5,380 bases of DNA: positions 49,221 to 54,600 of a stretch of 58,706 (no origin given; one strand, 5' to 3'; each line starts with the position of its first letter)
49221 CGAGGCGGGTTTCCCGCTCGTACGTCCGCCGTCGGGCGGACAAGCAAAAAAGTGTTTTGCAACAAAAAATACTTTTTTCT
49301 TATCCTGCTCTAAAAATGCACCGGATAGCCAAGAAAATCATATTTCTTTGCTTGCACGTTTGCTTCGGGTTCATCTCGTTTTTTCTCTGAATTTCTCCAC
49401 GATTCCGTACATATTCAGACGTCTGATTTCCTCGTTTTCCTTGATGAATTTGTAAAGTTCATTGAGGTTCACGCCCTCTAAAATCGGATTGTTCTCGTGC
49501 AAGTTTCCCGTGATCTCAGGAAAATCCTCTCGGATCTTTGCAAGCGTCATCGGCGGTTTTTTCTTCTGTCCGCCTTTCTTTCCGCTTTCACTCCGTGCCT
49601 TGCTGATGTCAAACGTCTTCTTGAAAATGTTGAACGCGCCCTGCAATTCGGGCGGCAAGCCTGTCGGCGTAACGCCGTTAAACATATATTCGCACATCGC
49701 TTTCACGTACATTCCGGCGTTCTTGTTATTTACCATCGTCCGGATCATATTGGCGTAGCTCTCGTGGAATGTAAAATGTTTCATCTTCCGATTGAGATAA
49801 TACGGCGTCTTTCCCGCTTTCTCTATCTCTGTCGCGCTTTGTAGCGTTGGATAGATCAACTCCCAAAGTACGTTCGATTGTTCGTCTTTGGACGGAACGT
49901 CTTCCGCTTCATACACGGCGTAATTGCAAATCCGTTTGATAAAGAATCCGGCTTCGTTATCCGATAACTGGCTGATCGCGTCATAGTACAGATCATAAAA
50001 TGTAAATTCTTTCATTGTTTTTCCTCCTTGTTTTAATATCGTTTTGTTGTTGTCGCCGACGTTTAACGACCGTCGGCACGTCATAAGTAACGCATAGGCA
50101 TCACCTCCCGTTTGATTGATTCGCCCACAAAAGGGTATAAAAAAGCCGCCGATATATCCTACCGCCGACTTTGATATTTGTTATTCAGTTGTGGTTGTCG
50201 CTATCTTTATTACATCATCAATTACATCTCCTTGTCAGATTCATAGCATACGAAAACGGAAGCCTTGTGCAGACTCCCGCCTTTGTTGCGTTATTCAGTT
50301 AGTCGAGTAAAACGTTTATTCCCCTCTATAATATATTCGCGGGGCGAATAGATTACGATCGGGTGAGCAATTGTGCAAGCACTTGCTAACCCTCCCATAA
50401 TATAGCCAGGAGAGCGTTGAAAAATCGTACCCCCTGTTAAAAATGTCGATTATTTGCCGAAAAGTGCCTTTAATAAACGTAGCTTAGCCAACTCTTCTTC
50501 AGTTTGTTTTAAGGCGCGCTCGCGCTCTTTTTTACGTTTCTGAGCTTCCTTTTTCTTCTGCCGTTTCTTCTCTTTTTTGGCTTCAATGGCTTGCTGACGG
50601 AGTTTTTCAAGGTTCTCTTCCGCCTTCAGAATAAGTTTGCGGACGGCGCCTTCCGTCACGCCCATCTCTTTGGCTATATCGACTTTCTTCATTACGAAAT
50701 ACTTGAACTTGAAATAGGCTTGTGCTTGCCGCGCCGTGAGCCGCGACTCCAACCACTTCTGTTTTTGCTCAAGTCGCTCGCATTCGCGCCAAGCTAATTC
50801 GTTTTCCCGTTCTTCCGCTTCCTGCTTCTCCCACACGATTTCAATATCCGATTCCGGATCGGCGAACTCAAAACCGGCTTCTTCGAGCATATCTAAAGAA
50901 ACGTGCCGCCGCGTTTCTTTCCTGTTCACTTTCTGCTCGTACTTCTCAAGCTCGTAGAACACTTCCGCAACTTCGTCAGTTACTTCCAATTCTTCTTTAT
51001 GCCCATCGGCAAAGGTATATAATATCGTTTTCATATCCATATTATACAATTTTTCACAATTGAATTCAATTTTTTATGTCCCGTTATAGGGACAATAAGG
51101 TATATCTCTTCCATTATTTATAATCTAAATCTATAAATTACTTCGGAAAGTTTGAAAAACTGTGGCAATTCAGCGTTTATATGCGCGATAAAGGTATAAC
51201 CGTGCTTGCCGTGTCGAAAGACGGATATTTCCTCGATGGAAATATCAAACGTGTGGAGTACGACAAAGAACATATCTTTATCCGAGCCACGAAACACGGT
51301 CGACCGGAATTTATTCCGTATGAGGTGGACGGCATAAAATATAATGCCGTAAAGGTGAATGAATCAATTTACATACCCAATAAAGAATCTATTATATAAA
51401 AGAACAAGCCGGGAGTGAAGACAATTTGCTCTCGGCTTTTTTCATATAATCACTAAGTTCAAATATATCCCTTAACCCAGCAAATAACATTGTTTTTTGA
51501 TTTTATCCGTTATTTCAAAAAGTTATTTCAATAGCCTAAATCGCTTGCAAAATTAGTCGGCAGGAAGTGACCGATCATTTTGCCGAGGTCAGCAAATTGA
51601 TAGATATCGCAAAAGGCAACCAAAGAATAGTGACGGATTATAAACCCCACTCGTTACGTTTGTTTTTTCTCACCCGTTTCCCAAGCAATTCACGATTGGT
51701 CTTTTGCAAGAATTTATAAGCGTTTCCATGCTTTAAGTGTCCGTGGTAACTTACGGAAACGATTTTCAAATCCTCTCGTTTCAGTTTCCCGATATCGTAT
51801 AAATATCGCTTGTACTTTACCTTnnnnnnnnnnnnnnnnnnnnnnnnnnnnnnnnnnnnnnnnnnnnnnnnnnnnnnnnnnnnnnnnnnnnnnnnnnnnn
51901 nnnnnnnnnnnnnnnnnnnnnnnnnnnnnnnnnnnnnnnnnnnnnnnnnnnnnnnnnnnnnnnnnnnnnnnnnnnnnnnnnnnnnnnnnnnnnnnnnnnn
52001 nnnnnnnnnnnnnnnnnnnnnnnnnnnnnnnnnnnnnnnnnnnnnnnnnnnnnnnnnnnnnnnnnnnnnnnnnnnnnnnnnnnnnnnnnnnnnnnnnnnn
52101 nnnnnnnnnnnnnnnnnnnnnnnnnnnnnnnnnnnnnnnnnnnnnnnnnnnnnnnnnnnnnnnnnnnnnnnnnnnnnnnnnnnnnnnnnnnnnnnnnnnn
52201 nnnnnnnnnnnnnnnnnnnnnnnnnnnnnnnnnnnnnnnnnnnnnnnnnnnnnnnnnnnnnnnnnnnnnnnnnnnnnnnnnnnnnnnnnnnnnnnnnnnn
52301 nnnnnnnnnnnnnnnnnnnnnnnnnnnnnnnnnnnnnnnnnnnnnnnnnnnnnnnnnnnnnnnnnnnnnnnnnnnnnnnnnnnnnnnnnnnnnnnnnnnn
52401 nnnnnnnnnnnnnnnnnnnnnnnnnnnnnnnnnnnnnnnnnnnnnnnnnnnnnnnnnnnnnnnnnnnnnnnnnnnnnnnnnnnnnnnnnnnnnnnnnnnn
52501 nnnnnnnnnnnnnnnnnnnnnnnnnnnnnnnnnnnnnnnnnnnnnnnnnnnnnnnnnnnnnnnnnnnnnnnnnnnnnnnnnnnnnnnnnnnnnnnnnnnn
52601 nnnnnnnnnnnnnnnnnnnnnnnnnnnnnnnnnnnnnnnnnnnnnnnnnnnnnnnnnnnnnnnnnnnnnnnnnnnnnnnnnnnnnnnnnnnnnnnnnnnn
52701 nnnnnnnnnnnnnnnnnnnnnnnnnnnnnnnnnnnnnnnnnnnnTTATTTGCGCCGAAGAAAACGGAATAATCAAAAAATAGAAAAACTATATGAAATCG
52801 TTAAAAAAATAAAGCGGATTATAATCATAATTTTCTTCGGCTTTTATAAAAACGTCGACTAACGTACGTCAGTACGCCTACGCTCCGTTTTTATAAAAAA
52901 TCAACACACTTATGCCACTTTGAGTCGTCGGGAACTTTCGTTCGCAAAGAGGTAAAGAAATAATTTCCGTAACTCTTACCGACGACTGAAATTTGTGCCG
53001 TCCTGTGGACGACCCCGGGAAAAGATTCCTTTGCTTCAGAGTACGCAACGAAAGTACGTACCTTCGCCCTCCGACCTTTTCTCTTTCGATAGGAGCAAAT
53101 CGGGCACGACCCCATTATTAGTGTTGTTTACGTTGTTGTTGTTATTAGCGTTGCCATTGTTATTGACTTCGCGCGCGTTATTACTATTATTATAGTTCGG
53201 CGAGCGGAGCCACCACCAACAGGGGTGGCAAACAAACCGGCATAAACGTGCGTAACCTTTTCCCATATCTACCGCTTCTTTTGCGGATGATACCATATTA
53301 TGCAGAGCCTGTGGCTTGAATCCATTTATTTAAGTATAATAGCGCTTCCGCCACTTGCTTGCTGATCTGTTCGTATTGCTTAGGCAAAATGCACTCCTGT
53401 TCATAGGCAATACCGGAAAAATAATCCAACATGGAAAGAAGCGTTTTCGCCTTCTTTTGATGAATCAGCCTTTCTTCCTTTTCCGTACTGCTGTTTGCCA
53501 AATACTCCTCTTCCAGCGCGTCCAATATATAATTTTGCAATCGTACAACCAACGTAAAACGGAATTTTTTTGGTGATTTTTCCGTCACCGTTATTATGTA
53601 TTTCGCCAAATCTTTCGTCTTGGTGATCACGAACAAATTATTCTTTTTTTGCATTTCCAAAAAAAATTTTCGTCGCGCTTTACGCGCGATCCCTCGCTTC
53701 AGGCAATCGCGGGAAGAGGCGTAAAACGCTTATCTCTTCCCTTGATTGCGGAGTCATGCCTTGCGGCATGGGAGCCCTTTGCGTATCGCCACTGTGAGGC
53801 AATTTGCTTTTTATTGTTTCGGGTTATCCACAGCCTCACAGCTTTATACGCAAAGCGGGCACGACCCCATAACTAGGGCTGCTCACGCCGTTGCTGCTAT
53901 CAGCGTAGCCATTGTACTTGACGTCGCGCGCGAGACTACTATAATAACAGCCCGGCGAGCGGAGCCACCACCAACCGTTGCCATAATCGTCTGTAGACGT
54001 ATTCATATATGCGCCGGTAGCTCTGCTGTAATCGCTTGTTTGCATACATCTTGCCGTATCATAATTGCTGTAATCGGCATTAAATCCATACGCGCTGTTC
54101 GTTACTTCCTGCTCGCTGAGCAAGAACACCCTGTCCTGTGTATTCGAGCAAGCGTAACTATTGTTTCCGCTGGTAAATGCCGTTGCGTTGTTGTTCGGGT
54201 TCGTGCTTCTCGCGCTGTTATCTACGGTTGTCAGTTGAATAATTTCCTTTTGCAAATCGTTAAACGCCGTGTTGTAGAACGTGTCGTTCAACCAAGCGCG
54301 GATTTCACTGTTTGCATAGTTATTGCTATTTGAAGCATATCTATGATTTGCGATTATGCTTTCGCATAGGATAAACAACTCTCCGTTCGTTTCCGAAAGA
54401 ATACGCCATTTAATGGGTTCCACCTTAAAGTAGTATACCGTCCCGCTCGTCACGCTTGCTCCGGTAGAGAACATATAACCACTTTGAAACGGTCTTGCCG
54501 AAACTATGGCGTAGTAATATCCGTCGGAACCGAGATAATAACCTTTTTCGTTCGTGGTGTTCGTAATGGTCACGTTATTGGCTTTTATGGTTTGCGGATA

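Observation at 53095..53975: Complete diversity-generating retroelement with an adenine-specific TR/VR mismatch pattern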

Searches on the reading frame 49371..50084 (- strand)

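Call 18: search_protein_families(library=pfam, proteins=[window:49371-50084:-], max_evalue=0.001)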
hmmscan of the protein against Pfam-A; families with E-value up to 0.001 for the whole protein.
window:49371-50084:- (237 aa): 1 family
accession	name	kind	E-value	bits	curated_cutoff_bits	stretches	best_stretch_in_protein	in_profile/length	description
PF19808.4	DUF6291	-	5.5e-20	71.8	27.2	2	104-175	2-71/79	Family of unknown function (DUF6291)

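Call 47: search_protein_families(library=phrogs, proteins=[window:49371-50084:-], max_evalue=0.001)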
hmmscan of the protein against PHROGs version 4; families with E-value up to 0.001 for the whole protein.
window:49371-50084:- (237 aa): 3 families
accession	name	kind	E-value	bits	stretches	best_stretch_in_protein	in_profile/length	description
phrog_15768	-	unknown function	8e-13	49.9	2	102-176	3-75/228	-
phrog_19415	-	unknown function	6e-05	24.1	0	24-82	5-61/224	-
phrog_16304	-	unknown function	0.0002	22.3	0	102-176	5-85/244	-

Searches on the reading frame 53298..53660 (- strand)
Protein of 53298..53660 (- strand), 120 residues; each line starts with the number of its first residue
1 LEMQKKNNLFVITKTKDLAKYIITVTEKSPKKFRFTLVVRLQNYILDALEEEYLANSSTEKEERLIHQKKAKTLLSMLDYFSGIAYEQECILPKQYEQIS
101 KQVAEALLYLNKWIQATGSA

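Call 8: search_protein_families(library=pfam, proteins=[window:53298-53660:-], max_evalue=0.01)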
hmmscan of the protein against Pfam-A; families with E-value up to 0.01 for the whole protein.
window:53298-53660:- (120 aa): 1 family
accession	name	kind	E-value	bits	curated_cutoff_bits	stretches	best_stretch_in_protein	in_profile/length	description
PF22296.2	bAvd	-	1.4e-09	38.9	40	1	11-114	3-104/107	bAvd-like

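Call 9: search_protein_families(library=ncbifam, proteins=[window:53298-53660:-], max_evalue=0.01)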
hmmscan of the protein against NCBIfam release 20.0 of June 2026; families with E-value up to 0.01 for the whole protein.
window:53298-53660:- (120 aa): 1 family
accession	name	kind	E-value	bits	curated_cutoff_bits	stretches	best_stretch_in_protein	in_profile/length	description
NF033474.1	DivGenRetAVD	equivalog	5.5e-15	55.6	80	1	10-115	2-104/104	diversity-generating retroelement protein Avd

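Call 22: find_encoding_contigs(protein=window:53298-53654:-, flank=6000, max_places=10)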
Protein window:53298-53654:- (118 aa): 5 contigs read that carry it; 4 places shown.
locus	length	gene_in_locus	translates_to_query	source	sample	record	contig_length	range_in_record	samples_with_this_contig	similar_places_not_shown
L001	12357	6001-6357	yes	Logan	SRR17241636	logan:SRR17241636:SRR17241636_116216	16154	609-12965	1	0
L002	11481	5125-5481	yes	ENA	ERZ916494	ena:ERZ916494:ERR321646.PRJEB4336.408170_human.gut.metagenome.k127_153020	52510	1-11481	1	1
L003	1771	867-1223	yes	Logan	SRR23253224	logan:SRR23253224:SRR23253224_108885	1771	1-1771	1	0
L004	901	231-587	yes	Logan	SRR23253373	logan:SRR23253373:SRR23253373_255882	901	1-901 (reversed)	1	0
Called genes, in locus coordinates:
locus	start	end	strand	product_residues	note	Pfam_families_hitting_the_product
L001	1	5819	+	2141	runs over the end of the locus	?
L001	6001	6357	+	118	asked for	PF22296:bAvd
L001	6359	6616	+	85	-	PF19789:DUF6273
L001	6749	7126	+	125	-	-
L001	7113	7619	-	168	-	PF06908:YpsA (faint)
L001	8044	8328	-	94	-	-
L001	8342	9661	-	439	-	PF14284:PcfJ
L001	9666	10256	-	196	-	PF01624:MutS_I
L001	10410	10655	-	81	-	-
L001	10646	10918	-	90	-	PF20648:DUF6809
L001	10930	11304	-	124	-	-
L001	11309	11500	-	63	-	-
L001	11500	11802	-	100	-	-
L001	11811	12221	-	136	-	-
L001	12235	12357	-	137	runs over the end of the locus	PF23864:DUF7222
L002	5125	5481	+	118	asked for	PF22296:bAvd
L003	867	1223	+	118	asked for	PF22296:bAvd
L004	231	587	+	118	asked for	PF22296:bAvd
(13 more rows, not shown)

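Call 47: search_protein_families(library=phrogs, proteins=[window:53298-53654:-], max_evalue=0.001)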
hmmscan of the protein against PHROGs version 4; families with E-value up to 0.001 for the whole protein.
window:53298-53654:- (118 aa): 1 family
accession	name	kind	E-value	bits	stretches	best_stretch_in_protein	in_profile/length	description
phrog_3206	-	DNA, RNA and nucleotide metabolism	4.1e-18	66.4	1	1-114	10-123/154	Avd protein of DGR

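Call 72: search_solved_structures(query=window:53298-53654:-, max_evalue=1, show_alignments=1)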
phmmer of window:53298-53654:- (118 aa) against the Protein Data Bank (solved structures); distinct sequences matched with E-value up to 1: 1.
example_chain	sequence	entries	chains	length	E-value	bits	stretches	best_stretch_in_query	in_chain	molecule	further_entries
4qey_A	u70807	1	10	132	0.16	15.3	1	17-60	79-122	Uncharacterized protein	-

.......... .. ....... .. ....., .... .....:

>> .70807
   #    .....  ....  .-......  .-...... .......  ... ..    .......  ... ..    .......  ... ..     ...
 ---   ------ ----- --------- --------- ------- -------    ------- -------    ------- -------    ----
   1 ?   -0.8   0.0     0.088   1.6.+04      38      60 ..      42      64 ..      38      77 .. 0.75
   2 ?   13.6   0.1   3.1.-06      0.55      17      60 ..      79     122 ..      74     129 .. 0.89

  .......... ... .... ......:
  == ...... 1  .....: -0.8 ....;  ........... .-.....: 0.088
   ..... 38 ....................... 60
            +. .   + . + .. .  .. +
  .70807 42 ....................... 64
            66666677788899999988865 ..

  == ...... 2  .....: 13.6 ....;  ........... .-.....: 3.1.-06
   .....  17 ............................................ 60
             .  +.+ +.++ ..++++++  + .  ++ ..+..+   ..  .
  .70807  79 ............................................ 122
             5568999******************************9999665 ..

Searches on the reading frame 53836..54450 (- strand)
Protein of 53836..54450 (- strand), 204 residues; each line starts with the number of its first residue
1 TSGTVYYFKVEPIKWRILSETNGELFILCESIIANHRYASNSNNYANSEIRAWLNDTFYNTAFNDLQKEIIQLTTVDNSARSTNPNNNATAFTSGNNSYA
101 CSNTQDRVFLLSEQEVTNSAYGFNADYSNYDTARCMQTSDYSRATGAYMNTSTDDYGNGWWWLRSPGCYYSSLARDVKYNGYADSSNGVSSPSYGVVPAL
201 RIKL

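Call 36: search_solved_structures(query=window:53836-54450:-, max_evalue=1, show_alignments=2)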
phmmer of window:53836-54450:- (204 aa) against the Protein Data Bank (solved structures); distinct sequences matched with E-value up to 1: 0.

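Call 46: find_homologous_proteins(query=window:53839-54450:-, max_evalue=0.00001)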
Query window:53839-54450:- (204 aa): 936 proteins with E <= 0.00001 among 1122 candidates; the best 120 are listed.
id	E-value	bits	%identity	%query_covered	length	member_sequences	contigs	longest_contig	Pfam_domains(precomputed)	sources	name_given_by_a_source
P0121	8.9e-82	292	72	100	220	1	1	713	PF19789.7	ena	-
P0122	1.7e-79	284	69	100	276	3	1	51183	PF19789.7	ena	-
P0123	1.0e-76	275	64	100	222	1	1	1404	PF19789.7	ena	-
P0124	1.7e-67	245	62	100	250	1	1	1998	PF19789.7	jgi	jgi:hypothetical protein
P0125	8.7e-67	243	61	100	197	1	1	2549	PF19789.7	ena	-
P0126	1.8e-66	242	61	100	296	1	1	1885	PF19789.7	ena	-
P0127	2.5e-66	241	60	99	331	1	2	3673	PF19789.7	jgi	-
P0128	8.0e-66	240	60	100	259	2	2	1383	PF19789.7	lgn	-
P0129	1.9e-65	239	61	100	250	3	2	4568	PF19789.7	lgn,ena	-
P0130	5.1e-65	237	62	86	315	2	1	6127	PF19789.7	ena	-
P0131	1.2e-64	236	56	100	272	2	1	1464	PF19789.7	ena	-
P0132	1.5e-64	236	62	100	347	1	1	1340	PF09479.17,PF19789.7,PF18998.7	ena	-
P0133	1.6e-64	236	61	100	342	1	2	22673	PF09479.17,PF19789.7,PF18998.7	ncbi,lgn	-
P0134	1.7e-64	235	62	100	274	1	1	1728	PF19789.7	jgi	jgi:hypothetical protein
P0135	5.0e-64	234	61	100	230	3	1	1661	PF19789.7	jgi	-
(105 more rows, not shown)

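Call 47: search_protein_families(library=phrogs, proteins=[window:53839-54450:-], max_evalue=0.001)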
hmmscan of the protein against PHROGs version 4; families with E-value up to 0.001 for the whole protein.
window:53839-54450:- (204 aa): 1 family
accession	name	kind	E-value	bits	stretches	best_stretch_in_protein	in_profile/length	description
phrog_9958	-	unknown function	1.7e-09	38.3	1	8-203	16-175/210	-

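Call 56: predict_structure(alignment_id=A4)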
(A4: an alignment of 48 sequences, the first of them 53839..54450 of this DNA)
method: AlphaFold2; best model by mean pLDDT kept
length: 204 residues; sequences in the alignment: 48
mean_pLDDT: 95.5   pTM: 0.91
mean pLDDT of the five models: 95.5, 95.2, 94.8, 94.2, 93.2
residues with pLDDT >= 90: 190; 70-90: 8; 50-70: 5; < 50: 1
segments of 3 or more residues with pLDDT < 50: none
pLDDT, mean of each block of 10 residues (from residue 1): 65 93 97 97 98 98 96 98 97 96 99 99 97 97 95 97 97 98 98 98 95
secondary structure, 60 per line:
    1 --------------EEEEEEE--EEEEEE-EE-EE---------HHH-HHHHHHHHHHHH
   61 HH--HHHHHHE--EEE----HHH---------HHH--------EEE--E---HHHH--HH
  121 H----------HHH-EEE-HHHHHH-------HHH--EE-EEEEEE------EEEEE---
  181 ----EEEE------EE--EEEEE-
elements in order: E15-21 E24-29 H49-62 H65-70 E74-76 E104-106 H113-116 E136-138 H140-145 E161-166 E173-177 E185-188 E199-203

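Call 61: fold_search(model_id=the predicted structure, library=pdb)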
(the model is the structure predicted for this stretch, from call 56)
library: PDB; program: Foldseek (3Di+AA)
matches with E <= 10: 38; with E <= 0.001: 1
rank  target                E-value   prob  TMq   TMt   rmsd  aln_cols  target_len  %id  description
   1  9qa6                  6.5e-05  1.00  0.60  0.16   6.5       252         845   15  Cryo-EM structure of Thomasclavelia ramosa IgA peptidase (IgAse) active site mutant (S32-N876) (released 2025-06-25)
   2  6v5m                  1.9e+00  0.02  0.08  0.08  11.8        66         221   17  Crystal Structure of Metallo Beta Lactamase from Hirschia baltica in Complex with Succinate (released 2019-12-25)
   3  2ist                  2.9e+00  0.03  0.12  0.08  10.3        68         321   18  crystal structure of RluD from E. coli (released 2006-10-31)
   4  1ea6_B                2.9e+00  0.01  0.07  0.05   8.8        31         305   13  N-terminal 40kDa fragment of NhPMS2 complexed with ADP (released 2001-11-23)
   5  3h4l_B                2.9e+00  0.01  0.10  0.07   8.8        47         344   19  Crystal Structure of N terminal domain of a DNA repair protein (released 2010-03-02)
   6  3h4l_A                3.1e+00  0.01  0.08  0.05   8.9        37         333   19  Crystal Structure of N terminal domain of a DNA repair protein (released 2010-03-02)
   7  7rck_A                3.9e+00  0.01  0.07  0.05   8.7        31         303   13  Crystal Structure of PMS2 with Substrate (released 2022-03-02)
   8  1ea6_A                3.9e+00  0.01  0.07  0.05   8.8        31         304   13  N-terminal 40kDa fragment of NhPMS2 complexed with ADP (released 2001-11-23)
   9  3o5s                  4.4e+00  0.01  0.09  0.09   8.1        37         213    5  Crystal Structure of the endo-beta-1,3-1,4 glucanase from Bacillus subtilis (strain 168) (released 2011-07-13)
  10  5j4f_B                5.3e+00  0.02  0.09  0.16   8.5        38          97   13  Crystal structure of the N-terminally His6-tagged HP0902, an uncharacterized protein from Helicobacter pylori 26695 (released 2017-02-08)
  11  8ep4_C                5.3e+00  0.01  0.09  0.08   7.0        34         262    9  Structure of Bacple_01703 (released 2022-11-09)
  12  5dc0_A                6.0e+00  0.04  0.11  0.22   3.7        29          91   17  CRYSTAL STRUCTURE OF MONOBODY GG3/ABL1 SH2 DOMAIN COMPLEX (released 2016-03-02)
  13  8q4e_A                6.4e+00  0.05  0.30  0.42   8.6       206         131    8  Structure of Legionella pneumophila Lcl C-terminal domain (released 2023-12-27)
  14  3da0_B                6.4e+00  0.02  0.10  0.14  13.1        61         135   13  Crystal structure of a cleaved form of a chimeric receptor binding protein from Lactococcal phages subspecies TP901-1  (released 2009-06-09)
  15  11wx_A                6.8e+00  0.03  0.09  0.08   8.6        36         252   17  Crystal Structure of ribosomal large subunit pseudouridine synthase D from Neisseria gonorrhoea (released 2026-03-25)
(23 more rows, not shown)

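Call 64: fold_search(model_id=the predicted structure, library=viral)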
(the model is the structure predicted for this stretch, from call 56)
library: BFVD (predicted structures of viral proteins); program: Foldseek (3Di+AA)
matches with E <= 10: 129; with E <= 0.001: 15
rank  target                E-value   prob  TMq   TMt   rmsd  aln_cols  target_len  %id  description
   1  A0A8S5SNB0            6.4e-09  1.00  0.63  0.78   4.0       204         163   18  DUF6273 domain-containing protein [Siphoviridae sp. ctCb814]
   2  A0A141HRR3            1.6e-08  1.00  0.65  0.10   7.1       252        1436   19  (no name in the UniProt tables at hand)
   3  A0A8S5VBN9            2.2e-07  1.00  0.66  0.43   7.0       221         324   21  DUF6273 domain-containing protein [Myoviridae sp. ctbEa13]
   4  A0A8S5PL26            2.8e-07  1.00  0.59  0.25   5.3       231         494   17  DUF6273 domain-containing protein [Siphoviridae sp. ctOSJ35]
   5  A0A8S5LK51            8.0e-07  1.00  0.55  0.30   7.3       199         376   24  DUF6273 domain-containing protein [Siphoviridae sp. ctnhN1]
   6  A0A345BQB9            2.5e-06  1.00  0.48  0.50   6.0       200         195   14  (no name in the UniProt tables at hand)
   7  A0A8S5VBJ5            3.1e-06  1.00  0.61  0.48   9.4       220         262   18  ATP-binding sugar transporter [Myoviridae sp. ctbEa13]
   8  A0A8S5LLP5            4.2e-06  1.00  0.59  0.18   7.6       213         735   23  Interferon alpha/beta receptor 1, Interferon I interferon signaling complex [Siphoviridae sp. ctvok7]
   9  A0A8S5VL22            1.6e-05  1.00  0.60  0.18   7.2       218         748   15  (no name in the UniProt tables at hand)
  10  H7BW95                4.0e-05  1.00  0.56  0.23   5.7       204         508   22  (no name in the UniProt tables at hand)
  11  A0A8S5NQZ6            4.2e-05  1.00  0.54  0.21   7.8       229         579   19  Tail sheath protein [Myoviridae sp. ctj3P51]
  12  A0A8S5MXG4            7.3e-05  1.00  0.56  0.19  10.5       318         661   13  DUF6273 domain-containing protein [Siphoviridae sp. ct91l7]
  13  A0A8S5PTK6            1.3e-04  1.00  0.51  0.25   9.6       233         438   17  Uncharacterized protein [Myoviridae sp. ctzS633]
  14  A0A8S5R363            1.6e-04  1.00  0.48  0.51   6.0       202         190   16  DUF6273 domain-containing protein [Siphoviridae sp. ct6d71]
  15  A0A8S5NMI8            2.3e-04  1.00  0.53  0.42   7.9       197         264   15  Retinoblastoma-binding protein-like protein [Siphoviridae sp. ctGMq5]
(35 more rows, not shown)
